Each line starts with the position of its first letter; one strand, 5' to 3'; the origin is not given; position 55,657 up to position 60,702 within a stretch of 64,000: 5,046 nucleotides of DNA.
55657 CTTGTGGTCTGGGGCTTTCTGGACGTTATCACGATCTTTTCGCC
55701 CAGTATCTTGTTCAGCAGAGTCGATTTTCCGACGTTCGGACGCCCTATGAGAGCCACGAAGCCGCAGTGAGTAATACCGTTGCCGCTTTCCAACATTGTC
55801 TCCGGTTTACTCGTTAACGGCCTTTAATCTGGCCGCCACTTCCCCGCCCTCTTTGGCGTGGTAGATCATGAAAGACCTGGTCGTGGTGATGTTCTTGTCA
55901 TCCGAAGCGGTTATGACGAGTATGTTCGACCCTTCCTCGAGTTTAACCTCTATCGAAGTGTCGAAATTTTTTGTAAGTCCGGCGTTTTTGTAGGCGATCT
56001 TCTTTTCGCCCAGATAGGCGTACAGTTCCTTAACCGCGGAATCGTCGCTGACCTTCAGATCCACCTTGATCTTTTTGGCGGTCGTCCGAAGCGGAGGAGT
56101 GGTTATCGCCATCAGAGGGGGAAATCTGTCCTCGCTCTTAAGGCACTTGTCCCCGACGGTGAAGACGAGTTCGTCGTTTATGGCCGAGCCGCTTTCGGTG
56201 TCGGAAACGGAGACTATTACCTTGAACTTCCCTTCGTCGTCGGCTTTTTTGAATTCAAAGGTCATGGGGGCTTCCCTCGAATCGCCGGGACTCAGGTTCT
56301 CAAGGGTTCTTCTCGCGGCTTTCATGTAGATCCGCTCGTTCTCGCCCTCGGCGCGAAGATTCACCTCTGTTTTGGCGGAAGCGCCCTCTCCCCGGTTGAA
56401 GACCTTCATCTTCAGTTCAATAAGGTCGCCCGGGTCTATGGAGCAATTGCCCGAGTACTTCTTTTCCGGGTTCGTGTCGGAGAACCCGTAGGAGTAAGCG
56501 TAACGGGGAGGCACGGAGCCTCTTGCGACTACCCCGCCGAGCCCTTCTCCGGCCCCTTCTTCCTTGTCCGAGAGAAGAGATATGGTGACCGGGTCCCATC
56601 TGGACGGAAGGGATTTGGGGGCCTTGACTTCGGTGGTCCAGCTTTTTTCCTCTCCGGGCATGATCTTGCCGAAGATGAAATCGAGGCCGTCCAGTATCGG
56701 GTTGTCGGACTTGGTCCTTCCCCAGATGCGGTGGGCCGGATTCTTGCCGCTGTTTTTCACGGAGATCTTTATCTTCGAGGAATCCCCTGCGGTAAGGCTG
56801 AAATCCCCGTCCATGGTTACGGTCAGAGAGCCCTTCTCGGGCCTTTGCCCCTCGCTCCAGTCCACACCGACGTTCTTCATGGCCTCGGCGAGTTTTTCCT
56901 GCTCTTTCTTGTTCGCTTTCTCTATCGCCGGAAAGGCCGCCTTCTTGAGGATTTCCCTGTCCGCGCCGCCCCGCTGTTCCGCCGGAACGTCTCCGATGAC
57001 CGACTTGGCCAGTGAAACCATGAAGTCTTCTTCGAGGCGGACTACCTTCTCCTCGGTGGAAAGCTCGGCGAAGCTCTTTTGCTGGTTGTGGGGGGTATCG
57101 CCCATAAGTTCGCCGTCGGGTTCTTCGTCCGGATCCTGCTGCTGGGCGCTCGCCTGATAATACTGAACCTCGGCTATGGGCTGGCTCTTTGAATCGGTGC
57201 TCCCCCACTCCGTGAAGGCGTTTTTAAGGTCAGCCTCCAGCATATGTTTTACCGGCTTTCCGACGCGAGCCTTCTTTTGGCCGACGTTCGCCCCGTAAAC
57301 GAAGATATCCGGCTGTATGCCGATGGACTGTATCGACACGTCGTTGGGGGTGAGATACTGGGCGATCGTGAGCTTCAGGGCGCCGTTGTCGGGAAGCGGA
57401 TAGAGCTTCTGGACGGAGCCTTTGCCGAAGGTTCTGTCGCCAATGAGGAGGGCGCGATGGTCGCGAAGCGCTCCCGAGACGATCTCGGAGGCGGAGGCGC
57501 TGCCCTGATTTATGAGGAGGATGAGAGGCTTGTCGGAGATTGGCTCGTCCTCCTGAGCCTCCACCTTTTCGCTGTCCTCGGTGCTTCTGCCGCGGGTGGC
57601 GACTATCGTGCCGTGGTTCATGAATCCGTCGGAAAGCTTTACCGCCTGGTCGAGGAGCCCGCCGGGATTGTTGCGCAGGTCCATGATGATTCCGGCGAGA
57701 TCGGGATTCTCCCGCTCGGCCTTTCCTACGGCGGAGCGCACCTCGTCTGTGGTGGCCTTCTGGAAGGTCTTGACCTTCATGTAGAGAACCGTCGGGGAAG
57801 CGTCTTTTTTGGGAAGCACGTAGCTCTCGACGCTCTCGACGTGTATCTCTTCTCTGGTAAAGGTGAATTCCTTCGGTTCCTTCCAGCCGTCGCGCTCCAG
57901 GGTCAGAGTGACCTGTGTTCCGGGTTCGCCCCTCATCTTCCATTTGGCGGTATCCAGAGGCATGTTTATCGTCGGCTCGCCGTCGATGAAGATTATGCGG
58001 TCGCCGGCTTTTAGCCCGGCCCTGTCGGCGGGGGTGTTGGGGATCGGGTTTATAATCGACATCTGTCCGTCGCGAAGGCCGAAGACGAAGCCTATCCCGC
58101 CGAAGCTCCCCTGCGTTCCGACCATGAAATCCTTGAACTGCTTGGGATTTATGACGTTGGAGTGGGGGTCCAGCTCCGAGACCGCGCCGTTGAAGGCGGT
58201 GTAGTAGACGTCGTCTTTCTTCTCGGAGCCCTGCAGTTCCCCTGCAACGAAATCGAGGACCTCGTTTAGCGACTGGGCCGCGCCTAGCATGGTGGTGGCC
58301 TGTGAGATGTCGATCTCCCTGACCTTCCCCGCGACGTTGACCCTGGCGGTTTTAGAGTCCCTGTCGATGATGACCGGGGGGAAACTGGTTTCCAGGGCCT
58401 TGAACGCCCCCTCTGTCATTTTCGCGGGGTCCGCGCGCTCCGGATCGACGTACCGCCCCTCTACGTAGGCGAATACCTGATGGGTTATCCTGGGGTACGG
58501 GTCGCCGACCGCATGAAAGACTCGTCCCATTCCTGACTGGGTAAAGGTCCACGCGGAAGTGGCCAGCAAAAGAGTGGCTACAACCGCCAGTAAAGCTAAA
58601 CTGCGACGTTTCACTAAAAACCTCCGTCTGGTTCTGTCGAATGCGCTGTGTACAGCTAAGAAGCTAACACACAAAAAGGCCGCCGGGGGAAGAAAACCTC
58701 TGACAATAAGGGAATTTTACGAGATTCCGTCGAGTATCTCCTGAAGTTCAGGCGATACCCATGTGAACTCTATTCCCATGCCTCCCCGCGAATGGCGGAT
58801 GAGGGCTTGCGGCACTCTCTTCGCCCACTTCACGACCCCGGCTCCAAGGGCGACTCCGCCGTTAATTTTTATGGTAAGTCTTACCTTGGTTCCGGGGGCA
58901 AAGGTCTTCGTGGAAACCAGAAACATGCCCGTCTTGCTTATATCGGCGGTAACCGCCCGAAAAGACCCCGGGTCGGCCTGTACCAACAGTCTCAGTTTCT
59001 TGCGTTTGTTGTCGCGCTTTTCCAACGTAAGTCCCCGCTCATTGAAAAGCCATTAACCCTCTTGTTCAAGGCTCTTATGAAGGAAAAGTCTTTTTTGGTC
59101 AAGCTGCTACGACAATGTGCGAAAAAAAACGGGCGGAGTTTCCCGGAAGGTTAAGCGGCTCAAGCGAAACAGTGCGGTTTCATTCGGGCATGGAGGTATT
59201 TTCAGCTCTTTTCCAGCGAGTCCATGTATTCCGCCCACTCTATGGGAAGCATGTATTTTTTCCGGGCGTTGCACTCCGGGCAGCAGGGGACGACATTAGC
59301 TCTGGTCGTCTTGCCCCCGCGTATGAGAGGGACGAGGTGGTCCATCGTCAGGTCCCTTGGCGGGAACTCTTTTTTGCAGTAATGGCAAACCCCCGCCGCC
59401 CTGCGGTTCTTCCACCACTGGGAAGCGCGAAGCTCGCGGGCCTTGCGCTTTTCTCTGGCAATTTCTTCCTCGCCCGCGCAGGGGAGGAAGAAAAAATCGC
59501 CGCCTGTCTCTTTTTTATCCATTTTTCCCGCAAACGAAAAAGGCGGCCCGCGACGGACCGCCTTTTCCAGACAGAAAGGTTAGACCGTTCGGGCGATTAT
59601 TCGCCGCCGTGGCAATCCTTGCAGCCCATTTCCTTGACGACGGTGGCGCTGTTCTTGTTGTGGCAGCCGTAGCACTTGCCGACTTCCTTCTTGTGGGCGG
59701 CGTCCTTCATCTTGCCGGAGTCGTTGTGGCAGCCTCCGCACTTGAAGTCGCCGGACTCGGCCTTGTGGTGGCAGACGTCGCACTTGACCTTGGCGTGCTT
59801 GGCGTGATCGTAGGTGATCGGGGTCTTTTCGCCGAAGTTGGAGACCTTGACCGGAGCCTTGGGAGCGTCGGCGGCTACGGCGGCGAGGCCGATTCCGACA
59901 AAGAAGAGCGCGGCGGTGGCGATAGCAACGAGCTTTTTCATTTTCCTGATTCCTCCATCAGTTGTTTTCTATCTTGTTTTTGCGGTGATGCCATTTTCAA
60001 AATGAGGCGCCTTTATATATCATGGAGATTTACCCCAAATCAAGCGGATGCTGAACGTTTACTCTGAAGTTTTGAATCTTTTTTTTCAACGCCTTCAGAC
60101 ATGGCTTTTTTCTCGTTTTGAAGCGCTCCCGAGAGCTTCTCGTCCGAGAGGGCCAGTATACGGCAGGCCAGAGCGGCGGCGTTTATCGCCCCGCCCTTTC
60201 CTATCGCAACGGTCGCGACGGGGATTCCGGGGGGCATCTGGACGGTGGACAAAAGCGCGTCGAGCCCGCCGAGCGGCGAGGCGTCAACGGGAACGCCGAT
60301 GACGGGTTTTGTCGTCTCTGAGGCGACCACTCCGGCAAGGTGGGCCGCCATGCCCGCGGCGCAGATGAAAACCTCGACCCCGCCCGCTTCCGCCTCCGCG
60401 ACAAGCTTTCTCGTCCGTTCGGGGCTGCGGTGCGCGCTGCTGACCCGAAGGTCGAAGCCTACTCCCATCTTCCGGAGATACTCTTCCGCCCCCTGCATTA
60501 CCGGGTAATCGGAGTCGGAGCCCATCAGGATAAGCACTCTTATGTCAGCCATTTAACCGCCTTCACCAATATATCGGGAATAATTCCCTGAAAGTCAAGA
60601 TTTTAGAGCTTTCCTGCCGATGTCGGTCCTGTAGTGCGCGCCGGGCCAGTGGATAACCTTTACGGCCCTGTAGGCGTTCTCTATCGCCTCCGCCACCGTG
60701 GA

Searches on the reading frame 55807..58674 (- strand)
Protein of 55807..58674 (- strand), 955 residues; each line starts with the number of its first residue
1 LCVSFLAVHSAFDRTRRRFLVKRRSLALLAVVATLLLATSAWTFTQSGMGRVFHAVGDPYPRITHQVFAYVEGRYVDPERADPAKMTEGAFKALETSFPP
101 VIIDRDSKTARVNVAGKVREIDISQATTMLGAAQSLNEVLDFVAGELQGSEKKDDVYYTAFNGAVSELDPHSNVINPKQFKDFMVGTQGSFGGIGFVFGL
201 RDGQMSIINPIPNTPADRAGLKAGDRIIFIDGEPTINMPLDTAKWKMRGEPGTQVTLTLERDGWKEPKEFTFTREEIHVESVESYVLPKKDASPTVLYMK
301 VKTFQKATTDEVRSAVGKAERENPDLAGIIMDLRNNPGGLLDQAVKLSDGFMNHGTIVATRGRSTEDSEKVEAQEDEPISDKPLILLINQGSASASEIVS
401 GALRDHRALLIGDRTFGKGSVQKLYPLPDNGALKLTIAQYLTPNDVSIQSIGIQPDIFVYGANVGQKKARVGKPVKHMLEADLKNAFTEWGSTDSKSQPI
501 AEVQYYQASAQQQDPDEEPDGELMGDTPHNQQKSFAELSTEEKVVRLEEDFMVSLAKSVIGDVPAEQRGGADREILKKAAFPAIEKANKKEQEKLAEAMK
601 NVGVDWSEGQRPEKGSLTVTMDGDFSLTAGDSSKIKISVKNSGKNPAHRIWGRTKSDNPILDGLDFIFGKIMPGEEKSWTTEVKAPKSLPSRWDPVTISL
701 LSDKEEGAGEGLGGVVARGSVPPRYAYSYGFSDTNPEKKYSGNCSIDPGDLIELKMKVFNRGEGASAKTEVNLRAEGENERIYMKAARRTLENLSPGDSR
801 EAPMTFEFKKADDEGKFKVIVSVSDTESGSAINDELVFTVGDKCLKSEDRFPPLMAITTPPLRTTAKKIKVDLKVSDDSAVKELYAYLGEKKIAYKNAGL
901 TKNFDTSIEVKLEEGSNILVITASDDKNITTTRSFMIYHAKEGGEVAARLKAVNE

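Call 72: search_protein_families(library=pfam, proteins=[window:55807-58674:-], max_evalue=0.00001)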
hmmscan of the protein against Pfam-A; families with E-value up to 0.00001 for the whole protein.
window:55807-58674:- (955 aa): 5 families
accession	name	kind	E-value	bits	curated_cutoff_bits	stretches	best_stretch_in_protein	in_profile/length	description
PF03572.23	Peptidase_S41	-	2.1e-48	164.5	24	1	296-457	2-163/165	Peptidase family S41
PF17820.7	PDZ_6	-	8.1e-11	41.9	27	1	210-261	5-54/54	PDZ domain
PF00595.29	PDZ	-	1.9e-10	41.4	23.2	1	195-259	13-80/81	PDZ domain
PF13180.12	PDZ_2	-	2.1e-10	41.2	27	1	192-264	1-72/80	PDZ domain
PF07705.17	CARDB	-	4.4e-07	30.5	22.7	0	741-822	10-82/101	CARDB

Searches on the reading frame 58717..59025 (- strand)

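Call 95: search_protein_families(library=pfam, proteins=[window:58717-59025:-], max_evalue=0.01)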
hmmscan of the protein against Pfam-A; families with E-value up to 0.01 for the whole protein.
window:58717-59025:- (102 aa): 1 family
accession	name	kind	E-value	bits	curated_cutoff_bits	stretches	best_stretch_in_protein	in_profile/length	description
PF07238.19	PilZ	-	7.9e-09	36.2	22.5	1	3-98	2-96/102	PilZ domain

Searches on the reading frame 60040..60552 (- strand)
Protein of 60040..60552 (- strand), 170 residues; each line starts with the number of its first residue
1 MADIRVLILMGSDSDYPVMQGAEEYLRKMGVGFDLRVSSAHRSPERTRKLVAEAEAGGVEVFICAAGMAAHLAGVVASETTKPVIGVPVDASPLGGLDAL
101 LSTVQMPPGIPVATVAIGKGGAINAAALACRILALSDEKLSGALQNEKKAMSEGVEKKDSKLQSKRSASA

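Call 95: search_protein_families(library=pfam, proteins=[window:60040-60552:-], max_evalue=0.01)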
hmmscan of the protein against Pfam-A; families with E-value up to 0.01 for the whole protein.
window:60040-60552:- (170 aa): 1 family
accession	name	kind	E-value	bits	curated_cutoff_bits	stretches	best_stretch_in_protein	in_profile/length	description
PF00731.26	AIRC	-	2.7e-58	196.2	30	1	5-153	1-147/148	AIR carboxylase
